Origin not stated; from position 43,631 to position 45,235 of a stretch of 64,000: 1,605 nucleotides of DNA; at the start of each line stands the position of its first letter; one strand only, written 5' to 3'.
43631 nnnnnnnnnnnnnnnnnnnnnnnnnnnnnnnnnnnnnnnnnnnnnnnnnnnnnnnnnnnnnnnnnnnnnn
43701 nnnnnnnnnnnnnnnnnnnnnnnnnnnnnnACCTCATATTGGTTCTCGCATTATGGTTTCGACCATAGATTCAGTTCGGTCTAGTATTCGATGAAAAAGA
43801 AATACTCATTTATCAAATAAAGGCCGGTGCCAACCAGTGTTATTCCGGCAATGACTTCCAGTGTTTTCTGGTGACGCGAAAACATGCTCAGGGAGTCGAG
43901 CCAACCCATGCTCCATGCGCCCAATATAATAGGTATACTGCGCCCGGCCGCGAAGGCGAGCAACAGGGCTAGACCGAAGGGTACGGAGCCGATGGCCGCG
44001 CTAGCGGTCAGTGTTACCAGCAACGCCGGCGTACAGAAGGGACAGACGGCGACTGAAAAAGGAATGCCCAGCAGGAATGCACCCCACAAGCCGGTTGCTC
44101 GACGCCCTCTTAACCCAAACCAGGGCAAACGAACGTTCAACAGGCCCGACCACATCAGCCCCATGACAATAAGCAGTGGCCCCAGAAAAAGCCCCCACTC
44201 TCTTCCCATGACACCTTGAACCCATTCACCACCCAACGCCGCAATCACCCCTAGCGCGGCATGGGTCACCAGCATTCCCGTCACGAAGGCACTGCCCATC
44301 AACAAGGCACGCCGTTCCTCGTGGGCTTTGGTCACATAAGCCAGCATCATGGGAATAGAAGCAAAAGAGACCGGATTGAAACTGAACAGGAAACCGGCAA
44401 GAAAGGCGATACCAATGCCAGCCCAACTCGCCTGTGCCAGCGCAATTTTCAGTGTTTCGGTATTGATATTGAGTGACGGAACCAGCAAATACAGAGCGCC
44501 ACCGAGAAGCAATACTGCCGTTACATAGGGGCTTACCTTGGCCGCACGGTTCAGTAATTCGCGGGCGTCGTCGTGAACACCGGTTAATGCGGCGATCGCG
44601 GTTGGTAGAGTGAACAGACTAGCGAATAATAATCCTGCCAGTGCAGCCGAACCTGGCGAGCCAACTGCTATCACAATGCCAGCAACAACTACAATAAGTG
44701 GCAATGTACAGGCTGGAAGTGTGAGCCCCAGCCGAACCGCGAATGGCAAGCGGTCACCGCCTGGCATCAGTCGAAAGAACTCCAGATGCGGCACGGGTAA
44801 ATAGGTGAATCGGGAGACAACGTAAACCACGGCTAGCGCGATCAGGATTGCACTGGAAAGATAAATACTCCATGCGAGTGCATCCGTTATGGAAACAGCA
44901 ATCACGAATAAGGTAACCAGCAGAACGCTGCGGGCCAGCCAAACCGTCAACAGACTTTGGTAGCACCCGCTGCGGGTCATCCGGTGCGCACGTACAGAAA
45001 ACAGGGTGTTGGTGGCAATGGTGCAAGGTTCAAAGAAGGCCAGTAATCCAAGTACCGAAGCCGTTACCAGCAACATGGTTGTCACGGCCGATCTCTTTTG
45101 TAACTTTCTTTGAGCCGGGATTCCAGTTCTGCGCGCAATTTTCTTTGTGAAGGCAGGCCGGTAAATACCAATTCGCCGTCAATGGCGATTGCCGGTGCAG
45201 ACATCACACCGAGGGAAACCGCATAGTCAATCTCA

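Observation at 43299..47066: Uncharacterised six-gene operon combining a MerP/MerT-like pair with a thioredoxin and fused-CcdA thiol relay, an OM barrel and a CueR-like regulator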

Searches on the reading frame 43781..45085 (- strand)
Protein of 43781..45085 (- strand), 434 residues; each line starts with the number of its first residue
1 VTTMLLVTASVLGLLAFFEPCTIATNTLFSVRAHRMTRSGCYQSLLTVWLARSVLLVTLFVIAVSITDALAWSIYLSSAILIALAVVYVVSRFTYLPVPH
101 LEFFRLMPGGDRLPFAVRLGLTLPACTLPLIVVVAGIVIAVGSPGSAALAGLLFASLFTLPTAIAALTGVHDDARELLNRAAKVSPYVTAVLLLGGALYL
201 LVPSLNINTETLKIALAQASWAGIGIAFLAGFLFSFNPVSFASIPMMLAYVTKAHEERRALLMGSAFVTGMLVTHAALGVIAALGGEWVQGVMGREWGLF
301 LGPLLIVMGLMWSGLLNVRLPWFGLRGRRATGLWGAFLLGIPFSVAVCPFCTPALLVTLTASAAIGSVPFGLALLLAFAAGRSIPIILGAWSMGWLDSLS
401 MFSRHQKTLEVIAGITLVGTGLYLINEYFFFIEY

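Call 3: search_protein_families(library=pfam, proteins=[window:43781-45085:-], max_evalue=0.01)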
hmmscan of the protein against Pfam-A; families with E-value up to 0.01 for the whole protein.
window:43781-45085:- (434 aa): 1 family
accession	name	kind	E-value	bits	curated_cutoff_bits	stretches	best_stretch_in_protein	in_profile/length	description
PF02683.22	DsbD_TM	-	7e-14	52.1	27.1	1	223-426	4-216/219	Cytochrome C biogenesis protein transmembrane domain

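Call 4: search_protein_families(library=ncbifam, proteins=[window:43781-45085:-], max_evalue=0.01)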
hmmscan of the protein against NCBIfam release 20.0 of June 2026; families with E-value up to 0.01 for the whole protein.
window:43781-45085:- (434 aa): 3 families
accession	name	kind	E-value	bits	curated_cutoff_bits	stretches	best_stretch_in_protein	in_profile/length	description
NF040495.1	tranport_ArsG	equivalog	1.5e-17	63.8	200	1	224-428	7-224/225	aromatic aminobenezylarsenical efflux permease ArsG family transporter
NF045694.1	seleno_TsoB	exception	3.1e-10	38.8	805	1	221-426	183-392/572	rhodanese/DsbD fusion-like selenoprotein TsoB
NF001419.0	PRK00293.1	subfamily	1.5e-07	30.4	330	1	216-390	165-349/574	protein-disulfide reductase DsbD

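Call 8: find_encoding_contigs(protein=window:43781-45085:-, flank=10000, max_places=10)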
Protein window:43781-45085:- (434 aa): 1 contig read that carries it; 1 place shown.
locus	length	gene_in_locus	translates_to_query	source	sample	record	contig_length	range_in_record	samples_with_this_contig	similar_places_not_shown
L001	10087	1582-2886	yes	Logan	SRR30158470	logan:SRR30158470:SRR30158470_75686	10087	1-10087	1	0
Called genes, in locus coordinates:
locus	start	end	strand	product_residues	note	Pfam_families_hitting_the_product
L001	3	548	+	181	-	?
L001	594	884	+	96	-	PF00403:HMA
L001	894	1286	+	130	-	-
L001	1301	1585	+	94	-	PF13192:Thioredoxin_3, PF00462:Glutaredoxin (faint)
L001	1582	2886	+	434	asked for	PF02683:DsbD_TM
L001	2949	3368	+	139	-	PF00376:MerR, PF13411:MerR_1, PF09278:MerR-DNA-bind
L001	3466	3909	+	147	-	-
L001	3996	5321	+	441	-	PF02321:OEP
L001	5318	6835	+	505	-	PF13115:YtkA, PF25919:BSH_CusB, PF25973:BSH_CzcB, PF25869:3HB_CusB, PF25954:Beta-barrel_RND_2, PF25967:RND-MFP_C (weak), PF25975:CzcB_C, PF25989:YknX_C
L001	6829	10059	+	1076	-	PF00873:ACR_tran, PF03176:MMPL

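Call 9: find_homologous_proteins(query=window:43781-45085:-, max_evalue=0.001)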
Query window:43781-45085:- (434 aa): 574 proteins with E <= 0.001 among 8000 candidates; the best 120 are listed.
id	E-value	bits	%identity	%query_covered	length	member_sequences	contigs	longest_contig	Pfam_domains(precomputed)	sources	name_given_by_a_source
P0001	2.9e-268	908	100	99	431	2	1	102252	PF02683.23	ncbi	ncbi:MAG: cytochrome c biogenesis CcdA family protein [Acidiferrobacterales bacterium]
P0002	5.9e-236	802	86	100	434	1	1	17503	PF02683.23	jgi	-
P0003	1.2e-219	748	79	100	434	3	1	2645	PF02683.23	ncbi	-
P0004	2.9e-219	747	80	100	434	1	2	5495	PF02683.23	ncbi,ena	-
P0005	1.5e-216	738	80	100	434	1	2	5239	PF02683.23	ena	-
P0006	1.8e-207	708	77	98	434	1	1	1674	PF02683.23,PF13386.13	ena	-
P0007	3.5e-206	704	74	100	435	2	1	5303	PF02683.23,PF13386.13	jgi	-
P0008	1.4e-204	698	75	96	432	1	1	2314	PF02683.23,PF13386.13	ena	-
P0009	1.6e-204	698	74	100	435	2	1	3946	PF02683.23,PF13386.13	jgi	-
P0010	3.1e-204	697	75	96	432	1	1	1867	PF02683.23,PF13386.13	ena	-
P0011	6.1e-204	696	74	96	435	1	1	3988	PF02683.23,PF13386.13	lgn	-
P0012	6.5e-204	696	74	100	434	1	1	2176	PF02683.23,PF13386.13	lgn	-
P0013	3.1e-203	694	75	100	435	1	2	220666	PF02683.23,PF13386.13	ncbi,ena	-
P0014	4.2e-203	693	73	100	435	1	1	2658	PF02683.23,PF13386.13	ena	-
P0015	2.9e-202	691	73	96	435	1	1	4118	PF02683.23,PF13386.13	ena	-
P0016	2.9e-202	691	75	100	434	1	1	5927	PF02683.23,PF13386.13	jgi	-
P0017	3.0e-202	691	73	96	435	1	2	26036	PF02683.23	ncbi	-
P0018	3.1e-202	691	74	96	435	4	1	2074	PF02683.23,PF13386.13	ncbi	-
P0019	1.6e-201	688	74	100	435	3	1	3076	PF02683.23,PF13386.13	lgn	-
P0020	2.4e-201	688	73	96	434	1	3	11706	PF02683.23,PF13386.13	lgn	-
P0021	5.7e-201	686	75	96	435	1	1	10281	PF02683.23,PF13386.13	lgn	-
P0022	1.4e-200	685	74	100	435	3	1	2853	PF02683.23,PF13386.13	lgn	-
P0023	1.6e-200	685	73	96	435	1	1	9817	PF02683.23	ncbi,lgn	-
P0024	2.6e-200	684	74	100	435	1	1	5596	PF02683.23,PF13386.13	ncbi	-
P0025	2.9e-200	684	73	97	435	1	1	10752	PF02683.23,PF13386.13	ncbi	ncbi:MAG: cytochrome c biogenesis CcdA family protein [Thiohalomonadales bacterium]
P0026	5.1e-200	683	73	100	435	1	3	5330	PF02683.23,PF13386.13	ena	-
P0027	5.1e-200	683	74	96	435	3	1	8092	PF02683.23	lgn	-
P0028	5.9e-200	683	73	100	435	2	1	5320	PF02683.23,PF13386.13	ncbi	-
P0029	1.1e-199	682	72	97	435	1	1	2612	PF02683.23,PF13386.13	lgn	-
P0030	2.4e-199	681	73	96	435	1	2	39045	PF02683.23,PF13386.13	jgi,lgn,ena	-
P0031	3.4e-199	681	73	100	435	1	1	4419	PF02683.23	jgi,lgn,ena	-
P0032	3.5e-199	680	72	100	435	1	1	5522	PF02683.23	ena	-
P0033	4.4e-199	680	73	96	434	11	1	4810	PF02683.23,PF13386.13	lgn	-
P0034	5.3e-199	680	73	100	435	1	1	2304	PF02683.23,PF13386.13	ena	-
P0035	1.3e-198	679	72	100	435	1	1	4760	PF02683.23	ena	-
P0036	2.1e-198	678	72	100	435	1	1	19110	PF02683.23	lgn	-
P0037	1.2e-197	676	73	96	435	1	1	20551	PF02683.23,PF13386.13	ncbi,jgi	-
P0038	1.6e-197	675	72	100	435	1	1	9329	PF02683.23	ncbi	ncbi:MAG: cytochrome c biogenesis protein CcdA, partial [Woeseiaceae bacterium]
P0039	3.2e-197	674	72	100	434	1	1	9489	PF02683.23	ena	-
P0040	4.5e-197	674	73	100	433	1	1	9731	PF02683.23,PF13386.13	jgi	-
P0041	7.0e-197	673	71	96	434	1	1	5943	PF02683.23,PF13386.13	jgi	jgi:cytochrome c-type biogenesis protein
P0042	7.9e-197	673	72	100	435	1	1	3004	PF02683.23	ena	-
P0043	1.1e-196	672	71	100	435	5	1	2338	PF02683.23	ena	-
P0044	1.4e-196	672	72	97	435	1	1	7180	PF02683.23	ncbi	-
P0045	2.9e-196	671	71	100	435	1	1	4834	PF02683.23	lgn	-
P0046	3.0e-196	671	71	100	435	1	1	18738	PF02683.23,PF13386.13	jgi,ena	-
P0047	3.5e-196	671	70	100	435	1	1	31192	PF02683.23,PF13386.13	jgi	-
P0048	3.5e-196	671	73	96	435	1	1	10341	PF02683.23,PF13386.13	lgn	-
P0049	3.9e-196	670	70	100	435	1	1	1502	PF02683.23,PF13386.13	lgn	-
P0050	4.7e-196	670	71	100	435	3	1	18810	PF02683.23,PF13386.13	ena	-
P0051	5.4e-196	670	71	100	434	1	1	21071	PF02683.23,PF13386.13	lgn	-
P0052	5.9e-196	670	72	97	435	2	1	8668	PF02683.23,PF13386.13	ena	-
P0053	6.1e-196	670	72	97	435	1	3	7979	PF02683.23,PF13386.13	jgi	-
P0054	9.1e-196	669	71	97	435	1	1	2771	PF02683.23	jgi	jgi:cytochrome c-type biogenesis protein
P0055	1.1e-195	669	70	100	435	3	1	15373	PF02683.23,PF13386.13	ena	-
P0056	1.3e-195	669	71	100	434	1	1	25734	PF02683.23,PF13386.13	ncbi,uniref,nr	ncbi:cytochrome c biogenesis CcdA family protein [Sulfuriflexus sp.]|uniref:cytochrome c biogenesis 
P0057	1.5e-195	669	71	97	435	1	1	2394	PF02683.23,PF13386.13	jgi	jgi:cytochrome c-type biogenesis protein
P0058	1.5e-195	669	72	96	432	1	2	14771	PF02683.23,PF13386.13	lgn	-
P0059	1.5e-195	669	72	96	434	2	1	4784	PF02683.23,PF13386.13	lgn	-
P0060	1.6e-195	668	71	100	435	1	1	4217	PF02683.23,PF13386.13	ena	-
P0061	3.7e-195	667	70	96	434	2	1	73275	PF02683.23,PF13386.13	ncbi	-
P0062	4.2e-195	667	71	97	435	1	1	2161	PF02683.23,PF13386.13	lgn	-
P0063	4.3e-195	667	71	97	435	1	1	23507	PF02683.23,PF13386.13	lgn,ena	-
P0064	8.7e-195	666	71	100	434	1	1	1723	PF02683.23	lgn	-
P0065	9.7e-195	666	70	97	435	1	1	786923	PF02683.23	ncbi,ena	-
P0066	1.0e-194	666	71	97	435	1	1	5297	PF02683.23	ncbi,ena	-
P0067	1.1e-194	666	72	96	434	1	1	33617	PF02683.23,PF13386.13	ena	-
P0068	1.1e-194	666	72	97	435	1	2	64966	PF02683.23,PF13386.13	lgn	-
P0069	1.2e-194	666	72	97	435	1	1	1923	PF02683.23,PF13386.13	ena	-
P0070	1.2e-194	666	71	100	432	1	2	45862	PF02683.23,PF13386.13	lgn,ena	-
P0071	1.4e-194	665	71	96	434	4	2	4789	PF02683.23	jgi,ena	-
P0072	1.4e-194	665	71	100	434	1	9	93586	PF02683.23,PF13386.13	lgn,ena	-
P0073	1.6e-194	665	70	100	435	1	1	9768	PF02683.23,PF13386.13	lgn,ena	-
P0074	1.7e-194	665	71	100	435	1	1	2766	PF02683.23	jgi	-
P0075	2.5e-194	665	72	96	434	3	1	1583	PF02683.23,PF13386.13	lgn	-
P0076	3.3e-194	664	72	96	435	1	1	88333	PF02683.23,PF13386.13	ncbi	-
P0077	4.5e-194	664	71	100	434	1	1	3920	PF02683.23,PF13386.13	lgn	-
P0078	4.9e-194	664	71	100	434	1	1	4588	PF02683.23,PF13386.13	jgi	-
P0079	5.4e-194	663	71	100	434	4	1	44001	PF02683.23,PF13386.13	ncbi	-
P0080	7.5e-194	663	69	96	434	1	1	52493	PF02683.23,PF13386.13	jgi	-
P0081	9.6e-194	663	71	96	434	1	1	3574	PF02683.23,PF13386.13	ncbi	-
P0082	1.0e-193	662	71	96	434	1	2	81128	PF02683.23,PF13386.13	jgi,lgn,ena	-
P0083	1.5e-193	662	71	100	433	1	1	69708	PF02683.23,PF13386.13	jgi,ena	-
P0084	1.8e-193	662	71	96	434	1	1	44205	PF02683.23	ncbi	ncbi:MAG: cytochrome c biogenesis CcdA family protein [Gammaproteobacteria bacterium]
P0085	2.0e-193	662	70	100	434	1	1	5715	PF02683.23,PF13386.13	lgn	-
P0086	2.1e-193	661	71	100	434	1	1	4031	PF02683.23,PF13386.13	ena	-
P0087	2.3e-193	661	72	96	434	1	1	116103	PF02683.23,PF13386.13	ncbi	-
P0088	2.5e-193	661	73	96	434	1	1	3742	PF02683.23,PF13386.13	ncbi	-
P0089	2.5e-193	661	70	96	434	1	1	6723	PF02683.23,PF13386.13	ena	-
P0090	2.7e-193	661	71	100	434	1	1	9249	PF02683.23,PF13386.13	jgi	-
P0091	5.4e-193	660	72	96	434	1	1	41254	PF02683.23,PF13386.13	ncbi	-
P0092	9.0e-193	659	69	97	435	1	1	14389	PF02683.23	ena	-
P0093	1.2e-192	659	72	96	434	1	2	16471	PF02683.23,PF13386.13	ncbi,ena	-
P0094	1.3e-192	659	73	100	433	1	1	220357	PF02683.23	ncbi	-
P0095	1.9e-192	658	69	100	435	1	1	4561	PF02683.23,PF13386.13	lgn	-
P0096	2.1e-192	658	71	100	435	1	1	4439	PF02683.23,PF13386.13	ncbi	-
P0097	2.3e-192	658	71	100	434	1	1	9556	PF02683.23,PF13386.13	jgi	-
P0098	2.6e-192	658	70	100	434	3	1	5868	PF02683.23,PF13386.13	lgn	-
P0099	2.6e-192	658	70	97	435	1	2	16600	PF02683.23,PF13386.13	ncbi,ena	-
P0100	3.2e-192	658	71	97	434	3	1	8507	PF02683.23,PF13386.13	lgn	-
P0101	4.3e-192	657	69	97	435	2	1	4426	PF02683.23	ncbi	-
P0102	4.4e-192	657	72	96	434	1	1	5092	PF02683.23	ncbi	-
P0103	4.5e-192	657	70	100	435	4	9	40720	PF02683.23,PF13386.13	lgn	-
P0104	4.8e-192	657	69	96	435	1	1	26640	PF02683.23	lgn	-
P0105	5.4e-192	657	71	96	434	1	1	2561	PF02683.23,PF13386.13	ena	-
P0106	5.9e-192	657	70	100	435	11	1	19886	PF02683.23,PF13386.13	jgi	-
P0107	6.7e-192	657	69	97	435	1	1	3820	PF02683.23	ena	-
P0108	7.8e-192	656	69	96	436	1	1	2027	PF02683.23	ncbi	-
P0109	1.2e-191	656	70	100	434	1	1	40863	PF02683.23,PF13386.13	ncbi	-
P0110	1.2e-191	656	69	100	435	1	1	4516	PF02683.23,PF13386.13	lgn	-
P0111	1.7e-191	655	70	100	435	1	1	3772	PF02683.23,PF13386.13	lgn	-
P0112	1.8e-191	655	69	96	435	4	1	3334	PF02683.23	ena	-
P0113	2.2e-191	655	69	97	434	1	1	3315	PF02683.23,PF13386.13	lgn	-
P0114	3.2e-191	654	70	100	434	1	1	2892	PF02683.23,PF13386.13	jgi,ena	-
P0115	3.3e-191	654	70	100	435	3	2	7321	PF02683.23,PF13386.13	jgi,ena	-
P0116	3.5e-191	654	70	96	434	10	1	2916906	PF02683.23,PF13386.13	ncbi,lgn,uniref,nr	ncbi:cytochrome c-type biogenesis protein [Thiogranum longum]|uniref:Cytochrome c-type biogenesis pr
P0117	3.7e-191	654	70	100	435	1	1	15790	PF02683.23,PF13386.13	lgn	-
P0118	3.9e-191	654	70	100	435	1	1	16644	PF02683.23,PF13386.13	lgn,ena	-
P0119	4.6e-191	654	70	100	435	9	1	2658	PF02683.23,PF13386.13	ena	-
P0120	4.7e-191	654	69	100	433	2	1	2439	PF02683.23,PF13386.13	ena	-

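Call 11: find_related_loci(query=A1, collection=genome_contigs, flank=10000)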
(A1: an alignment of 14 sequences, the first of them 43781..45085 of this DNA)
Query A1 (434 aa) in genome_contigs; peptide patterns used: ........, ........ (x = any residue, [..] = any of these).
365 stretches matched a pattern; 212 encode a relative of the query (tblastn E <= 1e-3); the best 80 are kept; 80 distinct loci.
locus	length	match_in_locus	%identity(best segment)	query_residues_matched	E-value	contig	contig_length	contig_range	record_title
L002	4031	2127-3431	73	1-434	0e+0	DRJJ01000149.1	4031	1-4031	MAG TPA_asm: Gammaproteobacteria bacterium isolate HyVt-414 HyVt-414_k95_166580, whole genome shotgun sequence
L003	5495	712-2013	80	1-434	0e+0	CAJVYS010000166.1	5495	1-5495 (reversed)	MAG TPA_asm: uncultured Gammaproteobacteria bacterium isolate DRR093004_bin.26_MetaBAT_v2.12.1_MAG genome assembly, cont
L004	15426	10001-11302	71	1-434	0e+0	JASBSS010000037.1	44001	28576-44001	MAG: Thiogranum sp. isolate BWSM_145 k141_2229347, whole genome shotgun sequence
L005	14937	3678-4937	72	16-434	0e+0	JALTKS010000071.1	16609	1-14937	MAG: Gammaproteobacteria bacterium isolate S139_maxbin2_scaf2bin.221 S139_NODE_2938_length_16609_cov_132.127897, whole g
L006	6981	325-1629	70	1-434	0e+0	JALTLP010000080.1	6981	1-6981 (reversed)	MAG: Chromatiales bacterium isolate S139_metabat1_scaf2bin.039 S139_NODE_14760_length_6981_cov_2.699008, whole genome sh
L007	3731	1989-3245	74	16-434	0e+0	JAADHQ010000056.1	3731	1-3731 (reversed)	MAG: Gammaproteobacteria bacterium isolate M_MetaBat.2 contig-127_41695, whole genome shotgun sequence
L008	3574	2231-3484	71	17-434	0e+0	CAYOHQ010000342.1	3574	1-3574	MAG TPA_asm: uncultured Thioalkalispiraceae bacterium isolate binchicken_co253_197 genome assembly, contig: NODE_26847_l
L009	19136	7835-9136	71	1-434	0e+0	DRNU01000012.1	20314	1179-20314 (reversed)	MAG TPA_asm: Gammaproteobacteria bacterium isolate HyVt-519 HyVt-519_k145_1072794, whole genome shotgun sequence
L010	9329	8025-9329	72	1-434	0e+0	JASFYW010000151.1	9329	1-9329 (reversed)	MAG: Woeseiaceae bacterium isolate MAY_MAG_00009 ALL_000000008430, whole genome shotgun sequence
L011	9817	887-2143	73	17-434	0e+0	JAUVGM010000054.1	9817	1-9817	MAG: Gammaproteobacteria bacterium isolate CSMAG_376 CSMAG_376_k141_2293523_length_9817_cov_6.2521, whole genome shotgun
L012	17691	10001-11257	73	17-434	0e+0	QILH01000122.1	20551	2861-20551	MAG: Gammaproteobacteria bacterium isolate SZUA-24 Ga0063293_10001823, whole genome shotgun sequence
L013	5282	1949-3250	72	1-434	0e+0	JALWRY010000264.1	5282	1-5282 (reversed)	MAG: Thiohalobacter sp. isolate M2_metabat2_scaf2bin.039 M2_NODE_28940_length_5282_cov_3.902231, whole genome shotgun se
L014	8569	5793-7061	70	13-434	0e+0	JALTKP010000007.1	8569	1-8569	MAG: Gammaproteobacteria bacterium isolate S139_maxbin2_scaf2bin.214_VB S139_NODE_10194_length_8569_cov_7.492774, whole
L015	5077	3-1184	73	41-434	0e+0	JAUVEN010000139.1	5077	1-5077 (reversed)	MAG: Gammaproteobacteria bacterium isolate CSMAG_324 CSMAG_324_k141_1566332_length_5077_cov_8.4812, whole genome shotgun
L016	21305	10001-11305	75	1-434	0e+0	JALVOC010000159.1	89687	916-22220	MAG: Chromatiales bacterium isolate A3_maxbin2_scaf2bin.437 A3_NODE_42_length_89687_cov_5.823292, whole genome shotgun s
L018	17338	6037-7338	71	1-434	0e+0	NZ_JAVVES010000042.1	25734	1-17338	MAG: Sulfuriflexus sp. isolate TamC13-27 NODE_42_length_25734_cov_5.759247, whole genome shotgun sequence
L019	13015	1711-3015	71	1-434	0e+0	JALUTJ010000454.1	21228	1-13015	MAG: Chromatiales bacterium isolate S146_metabat2_scaf2bin.254 S146_NODE_699_length_21228_cov_3.030330, whole genome sho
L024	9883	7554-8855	71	1-434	0e+0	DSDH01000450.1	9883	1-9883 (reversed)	MAG TPA_asm: Phycisphaerales bacterium isolate SpSt-1214 Ga0129302_1003976, whole genome shotgun sequence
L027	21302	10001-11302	66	1-434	0e+0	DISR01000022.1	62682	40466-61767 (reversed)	MAG TPA_asm: Thiobacillus sp. UBA6205 UBA6205_contig_5710, whole genome shotgun sequence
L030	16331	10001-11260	69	16-434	0e+0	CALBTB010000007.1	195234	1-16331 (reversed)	MAG TPA_asm: uncultured Gammaproteobacteria bacterium isolate SRR7515933_bin.16_CONCOCT_v1.1_MAG genome assembly, contig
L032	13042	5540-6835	67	1-432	0e+0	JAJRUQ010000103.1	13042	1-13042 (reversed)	MAG: Gammaproteobacteria bacterium isolate Dive96_bin10.204 k141_2663298, whole genome shotgun sequence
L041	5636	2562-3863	70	1-434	0e+0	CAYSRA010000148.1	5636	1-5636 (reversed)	MAG TPA_asm: uncultured Thiohalobacter sp. isolate binchicken_co64_45 genome assembly, contig: NODE_9699_length_5636_cov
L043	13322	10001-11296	70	1-432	0e+0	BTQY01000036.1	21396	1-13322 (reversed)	MAG: Gammaproteobacteria bacterium BMS9Abin26 DNA, NODE_660_length_21396, whole genome shotgun sequence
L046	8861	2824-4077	66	16-433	3e-180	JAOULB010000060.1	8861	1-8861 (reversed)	MAG: Gammaproteobacteria bacterium isolate 8_1_Jan_SF_Bin63 8_1_Jan_SF_Bin63_scaffold_4641_c1, whole genome shotgun sequ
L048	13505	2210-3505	65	1-433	3e-179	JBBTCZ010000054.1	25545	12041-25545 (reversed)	MAG: Pseudomonadota bacterium isolate H41-bin191_1 H41_bin191_1_000000000054, whole genome shotgun sequence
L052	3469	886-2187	70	1-434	0e+0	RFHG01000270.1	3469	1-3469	MAG: Gammaproteobacteria bacterium isolate J044 k99_456978, whole genome shotgun sequence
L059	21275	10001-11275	65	16-434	6e-175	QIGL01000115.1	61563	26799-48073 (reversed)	MAG: Acidiferrobacteraceae bacterium isolate SZUA-150 Ga0063293_10000084, whole genome shotgun sequence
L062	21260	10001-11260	64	15-430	1e-173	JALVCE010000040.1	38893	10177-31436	MAG: Chromatiales bacterium isolate 134-614_metabat1_scaf2bin.009 134-614_scaffold_188_c1, whole genome shotgun sequence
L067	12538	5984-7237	66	17-430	5e-171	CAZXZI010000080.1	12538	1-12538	MAG TPA_asm: uncultured Ectothiorhodospiraceae bacterium isolate binchicken_co253_195 genome assembly, contig: NODE_3467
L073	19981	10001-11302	55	1-434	5e-164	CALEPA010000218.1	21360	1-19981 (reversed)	MAG TPA_asm: uncultured Candidatus Marinimicrobia bacterium isolate DRR093005_bin.25_CONCOCT_v1.1_MAG genome assembly, c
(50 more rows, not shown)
